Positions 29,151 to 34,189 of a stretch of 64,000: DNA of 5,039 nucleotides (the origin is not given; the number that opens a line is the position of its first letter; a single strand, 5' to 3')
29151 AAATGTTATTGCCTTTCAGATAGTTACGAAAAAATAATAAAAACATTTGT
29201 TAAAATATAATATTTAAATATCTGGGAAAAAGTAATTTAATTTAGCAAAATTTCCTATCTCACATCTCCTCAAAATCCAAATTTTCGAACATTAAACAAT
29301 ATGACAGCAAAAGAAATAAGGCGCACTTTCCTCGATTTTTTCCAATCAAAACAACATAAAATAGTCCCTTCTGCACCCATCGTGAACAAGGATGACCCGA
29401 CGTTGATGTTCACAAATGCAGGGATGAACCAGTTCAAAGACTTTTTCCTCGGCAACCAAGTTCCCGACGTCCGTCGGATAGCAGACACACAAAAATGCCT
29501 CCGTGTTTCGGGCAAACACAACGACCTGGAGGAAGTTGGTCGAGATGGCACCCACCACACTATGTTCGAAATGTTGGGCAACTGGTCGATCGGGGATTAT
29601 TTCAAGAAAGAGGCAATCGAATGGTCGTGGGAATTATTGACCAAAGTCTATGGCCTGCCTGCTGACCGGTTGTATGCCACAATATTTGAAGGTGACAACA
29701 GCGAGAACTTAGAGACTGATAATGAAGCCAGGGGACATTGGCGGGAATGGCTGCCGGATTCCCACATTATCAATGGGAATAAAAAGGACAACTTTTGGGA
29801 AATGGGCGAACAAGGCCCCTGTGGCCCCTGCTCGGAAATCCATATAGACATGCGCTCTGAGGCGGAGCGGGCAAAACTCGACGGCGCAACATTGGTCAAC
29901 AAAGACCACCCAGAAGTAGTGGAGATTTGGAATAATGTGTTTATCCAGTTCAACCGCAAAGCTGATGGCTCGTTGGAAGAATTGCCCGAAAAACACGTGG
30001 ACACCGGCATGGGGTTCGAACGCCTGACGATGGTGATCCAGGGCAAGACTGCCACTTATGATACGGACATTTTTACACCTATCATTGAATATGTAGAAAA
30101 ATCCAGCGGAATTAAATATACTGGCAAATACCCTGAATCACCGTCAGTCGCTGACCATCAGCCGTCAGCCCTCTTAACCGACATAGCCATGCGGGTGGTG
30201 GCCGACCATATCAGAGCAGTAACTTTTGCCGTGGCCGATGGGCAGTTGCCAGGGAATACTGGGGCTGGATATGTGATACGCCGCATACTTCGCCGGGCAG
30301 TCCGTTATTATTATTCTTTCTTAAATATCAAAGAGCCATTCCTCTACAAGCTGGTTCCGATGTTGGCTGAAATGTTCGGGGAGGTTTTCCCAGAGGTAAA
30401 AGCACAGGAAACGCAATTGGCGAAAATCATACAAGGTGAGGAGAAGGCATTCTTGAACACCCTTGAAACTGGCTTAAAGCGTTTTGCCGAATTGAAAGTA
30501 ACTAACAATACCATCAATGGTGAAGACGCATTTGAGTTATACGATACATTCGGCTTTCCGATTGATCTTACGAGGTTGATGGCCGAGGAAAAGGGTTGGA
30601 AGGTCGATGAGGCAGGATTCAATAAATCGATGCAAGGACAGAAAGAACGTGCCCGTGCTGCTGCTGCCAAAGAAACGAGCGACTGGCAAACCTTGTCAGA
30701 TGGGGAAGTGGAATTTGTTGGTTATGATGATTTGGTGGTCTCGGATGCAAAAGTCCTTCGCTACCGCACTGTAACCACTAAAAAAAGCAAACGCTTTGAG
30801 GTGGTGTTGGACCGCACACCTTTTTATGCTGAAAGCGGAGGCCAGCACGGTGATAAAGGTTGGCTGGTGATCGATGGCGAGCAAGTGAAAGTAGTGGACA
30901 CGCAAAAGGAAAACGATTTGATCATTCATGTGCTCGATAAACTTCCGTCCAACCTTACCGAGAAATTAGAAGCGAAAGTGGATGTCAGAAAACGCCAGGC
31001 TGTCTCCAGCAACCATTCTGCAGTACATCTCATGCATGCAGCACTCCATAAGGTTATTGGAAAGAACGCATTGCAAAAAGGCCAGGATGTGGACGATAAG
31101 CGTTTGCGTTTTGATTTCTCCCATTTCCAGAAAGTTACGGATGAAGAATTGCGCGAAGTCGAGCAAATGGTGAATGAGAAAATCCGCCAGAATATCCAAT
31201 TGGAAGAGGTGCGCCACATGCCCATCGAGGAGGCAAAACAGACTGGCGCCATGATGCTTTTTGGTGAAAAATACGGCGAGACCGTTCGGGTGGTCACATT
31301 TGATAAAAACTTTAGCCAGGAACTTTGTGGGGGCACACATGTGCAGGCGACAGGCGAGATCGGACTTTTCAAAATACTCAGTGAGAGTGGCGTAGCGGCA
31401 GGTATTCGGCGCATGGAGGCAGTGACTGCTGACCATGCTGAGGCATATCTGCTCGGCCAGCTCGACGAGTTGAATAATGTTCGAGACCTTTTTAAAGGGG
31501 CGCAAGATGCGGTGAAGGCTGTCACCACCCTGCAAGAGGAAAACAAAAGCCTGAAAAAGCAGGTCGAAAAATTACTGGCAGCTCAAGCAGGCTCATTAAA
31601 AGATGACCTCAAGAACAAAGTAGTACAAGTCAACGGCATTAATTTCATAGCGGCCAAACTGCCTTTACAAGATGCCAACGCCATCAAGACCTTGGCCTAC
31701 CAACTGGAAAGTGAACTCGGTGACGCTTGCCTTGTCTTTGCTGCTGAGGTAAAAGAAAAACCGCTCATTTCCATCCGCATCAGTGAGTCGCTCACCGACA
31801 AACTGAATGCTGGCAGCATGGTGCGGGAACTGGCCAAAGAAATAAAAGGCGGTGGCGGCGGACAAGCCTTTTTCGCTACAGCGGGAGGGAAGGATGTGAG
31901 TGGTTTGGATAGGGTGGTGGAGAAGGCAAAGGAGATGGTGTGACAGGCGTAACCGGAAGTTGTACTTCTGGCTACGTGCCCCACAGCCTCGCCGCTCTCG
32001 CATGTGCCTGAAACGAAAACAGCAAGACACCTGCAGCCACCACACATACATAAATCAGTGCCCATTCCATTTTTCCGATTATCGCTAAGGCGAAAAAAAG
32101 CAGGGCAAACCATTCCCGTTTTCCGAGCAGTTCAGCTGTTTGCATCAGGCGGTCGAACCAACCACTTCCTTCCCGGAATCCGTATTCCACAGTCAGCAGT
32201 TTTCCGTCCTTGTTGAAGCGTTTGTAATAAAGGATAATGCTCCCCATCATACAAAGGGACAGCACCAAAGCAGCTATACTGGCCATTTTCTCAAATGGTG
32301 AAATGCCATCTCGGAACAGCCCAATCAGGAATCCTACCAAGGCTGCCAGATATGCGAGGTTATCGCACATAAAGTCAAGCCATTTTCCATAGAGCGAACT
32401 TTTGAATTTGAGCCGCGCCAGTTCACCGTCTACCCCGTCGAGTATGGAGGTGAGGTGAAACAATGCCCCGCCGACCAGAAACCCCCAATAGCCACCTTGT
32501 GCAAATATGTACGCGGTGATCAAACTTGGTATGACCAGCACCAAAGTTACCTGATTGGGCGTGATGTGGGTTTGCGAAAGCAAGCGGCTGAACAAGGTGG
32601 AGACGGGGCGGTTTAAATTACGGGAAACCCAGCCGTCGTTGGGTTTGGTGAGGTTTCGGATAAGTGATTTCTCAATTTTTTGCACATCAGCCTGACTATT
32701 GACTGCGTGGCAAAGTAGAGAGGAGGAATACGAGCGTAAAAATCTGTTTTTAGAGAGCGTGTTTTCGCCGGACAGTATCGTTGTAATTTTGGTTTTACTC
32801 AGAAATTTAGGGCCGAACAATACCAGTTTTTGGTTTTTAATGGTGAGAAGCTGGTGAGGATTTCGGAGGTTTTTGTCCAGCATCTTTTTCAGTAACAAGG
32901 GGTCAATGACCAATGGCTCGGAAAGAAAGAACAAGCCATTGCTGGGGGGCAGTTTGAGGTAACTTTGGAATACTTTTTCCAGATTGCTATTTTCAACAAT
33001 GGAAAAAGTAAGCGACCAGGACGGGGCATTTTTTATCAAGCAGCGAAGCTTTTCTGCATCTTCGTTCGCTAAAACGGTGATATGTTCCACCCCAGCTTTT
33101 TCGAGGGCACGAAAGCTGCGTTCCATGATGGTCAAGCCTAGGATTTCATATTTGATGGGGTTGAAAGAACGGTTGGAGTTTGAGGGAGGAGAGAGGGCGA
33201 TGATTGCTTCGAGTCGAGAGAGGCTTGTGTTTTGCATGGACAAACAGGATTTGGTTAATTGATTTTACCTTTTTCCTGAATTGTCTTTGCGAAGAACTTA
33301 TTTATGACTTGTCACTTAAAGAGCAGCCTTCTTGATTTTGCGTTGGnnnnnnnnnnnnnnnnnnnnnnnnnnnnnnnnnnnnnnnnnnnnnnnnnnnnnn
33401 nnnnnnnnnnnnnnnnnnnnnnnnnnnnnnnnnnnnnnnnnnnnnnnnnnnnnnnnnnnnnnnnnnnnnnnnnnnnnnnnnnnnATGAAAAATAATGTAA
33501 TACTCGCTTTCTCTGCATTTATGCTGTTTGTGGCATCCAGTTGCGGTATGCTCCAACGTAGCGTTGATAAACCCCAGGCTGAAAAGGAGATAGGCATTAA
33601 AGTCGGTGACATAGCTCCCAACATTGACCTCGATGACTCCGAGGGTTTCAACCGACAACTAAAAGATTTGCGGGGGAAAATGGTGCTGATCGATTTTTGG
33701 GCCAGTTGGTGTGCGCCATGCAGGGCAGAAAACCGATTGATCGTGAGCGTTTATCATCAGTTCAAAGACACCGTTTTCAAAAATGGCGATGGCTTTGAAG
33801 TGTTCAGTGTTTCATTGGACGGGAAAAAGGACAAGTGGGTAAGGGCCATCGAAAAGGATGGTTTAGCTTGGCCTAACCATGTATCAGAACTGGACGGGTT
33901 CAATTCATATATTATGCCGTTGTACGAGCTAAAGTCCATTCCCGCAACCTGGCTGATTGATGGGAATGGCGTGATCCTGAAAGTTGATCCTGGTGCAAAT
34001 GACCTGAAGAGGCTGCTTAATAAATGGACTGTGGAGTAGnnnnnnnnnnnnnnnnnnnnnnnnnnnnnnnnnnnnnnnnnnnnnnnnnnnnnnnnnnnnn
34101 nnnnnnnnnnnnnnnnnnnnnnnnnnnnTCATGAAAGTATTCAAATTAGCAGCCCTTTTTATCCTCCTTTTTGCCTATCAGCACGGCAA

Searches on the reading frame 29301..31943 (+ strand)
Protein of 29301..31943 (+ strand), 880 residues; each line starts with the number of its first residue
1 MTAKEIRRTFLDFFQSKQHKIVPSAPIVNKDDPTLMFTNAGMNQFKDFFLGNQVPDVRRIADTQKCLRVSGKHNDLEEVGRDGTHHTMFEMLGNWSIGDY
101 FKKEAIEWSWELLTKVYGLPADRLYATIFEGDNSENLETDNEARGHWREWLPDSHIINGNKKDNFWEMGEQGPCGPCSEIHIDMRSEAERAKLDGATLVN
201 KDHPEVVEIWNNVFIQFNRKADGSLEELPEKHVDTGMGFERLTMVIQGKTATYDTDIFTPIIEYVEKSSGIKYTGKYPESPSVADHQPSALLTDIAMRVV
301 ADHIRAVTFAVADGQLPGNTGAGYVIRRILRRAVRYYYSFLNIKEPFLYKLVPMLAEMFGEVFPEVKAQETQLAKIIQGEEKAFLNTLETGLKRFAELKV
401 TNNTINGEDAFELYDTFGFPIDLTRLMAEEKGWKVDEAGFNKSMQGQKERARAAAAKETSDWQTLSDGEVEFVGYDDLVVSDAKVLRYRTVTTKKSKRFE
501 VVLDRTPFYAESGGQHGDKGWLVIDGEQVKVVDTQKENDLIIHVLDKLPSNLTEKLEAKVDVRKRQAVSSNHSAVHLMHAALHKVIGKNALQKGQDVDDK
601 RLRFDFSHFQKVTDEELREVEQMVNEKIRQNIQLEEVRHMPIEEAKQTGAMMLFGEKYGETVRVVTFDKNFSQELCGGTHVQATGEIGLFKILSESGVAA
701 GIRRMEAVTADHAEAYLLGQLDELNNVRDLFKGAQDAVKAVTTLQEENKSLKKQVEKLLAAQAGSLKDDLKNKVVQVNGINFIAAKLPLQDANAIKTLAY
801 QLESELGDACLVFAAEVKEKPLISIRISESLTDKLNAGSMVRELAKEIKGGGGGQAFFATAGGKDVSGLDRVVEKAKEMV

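Call 51: search_protein_families(library=pfam, proteins=[window:29301-31943:+])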
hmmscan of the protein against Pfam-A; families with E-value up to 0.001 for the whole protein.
window:29301-31943:+ (880 aa): 3 families
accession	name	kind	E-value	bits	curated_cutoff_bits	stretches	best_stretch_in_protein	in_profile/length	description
PF01411.24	tRNA-synt_2c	-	9.9e-196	652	30.3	1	5-558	1-546/552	tRNA synthetases class II (A)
PF07973.19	tRNA_SAD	-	3.5e-16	59.3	24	1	662-706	1-44/44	Threonyl and Alanyl tRNA synthetase second additional domain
PF02272.25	DHHA1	-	4.6e-12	46.7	25.9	1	781-879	3-99/102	DHHA1 domain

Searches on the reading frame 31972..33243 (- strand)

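Call 51: search_protein_families(library=pfam, proteins=[window:31972-33243:-])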
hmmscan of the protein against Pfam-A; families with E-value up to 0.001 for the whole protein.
window:31972-33243:- (423 aa): 1 family
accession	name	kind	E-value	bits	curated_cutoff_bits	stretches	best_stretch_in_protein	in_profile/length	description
PF01066.26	CDP-OH_P_transf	-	4.8e-08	34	22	1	228-399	3-145/152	CDP-alcohol phosphatidyltransferase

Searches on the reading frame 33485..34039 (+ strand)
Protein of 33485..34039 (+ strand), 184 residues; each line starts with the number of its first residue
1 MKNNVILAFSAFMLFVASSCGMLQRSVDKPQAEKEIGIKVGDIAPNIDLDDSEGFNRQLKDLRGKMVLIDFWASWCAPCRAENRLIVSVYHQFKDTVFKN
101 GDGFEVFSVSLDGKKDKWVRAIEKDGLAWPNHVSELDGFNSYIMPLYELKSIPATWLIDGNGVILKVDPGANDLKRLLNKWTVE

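Call 87: search_protein_families(library=pfam, proteins=[window:33485-34039:+], max_evalue=0.001)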
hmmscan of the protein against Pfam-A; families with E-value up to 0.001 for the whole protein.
window:33485-34039:+ (184 aa): 5 families
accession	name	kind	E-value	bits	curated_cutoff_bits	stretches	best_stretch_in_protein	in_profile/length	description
PF13905.12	Thioredoxin_8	-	2e-14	54.1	27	1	64-162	1-92/94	Thioredoxin-like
PF00578.27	AhpC-TSA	-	4.3e-14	53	26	1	40-165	1-122/124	AhpC/TSA family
PF08534.16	Redoxin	-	3.6e-10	40.3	26.6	1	39-173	1-137/148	Redoxin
PF00085.26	Thioredoxin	-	1.5e-07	31.8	23.5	1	52-97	7-51/103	Thioredoxin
PF13098.12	Thioredoxin_2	-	0.00026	21.7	27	1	63-177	4-100/104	Thioredoxin-like domain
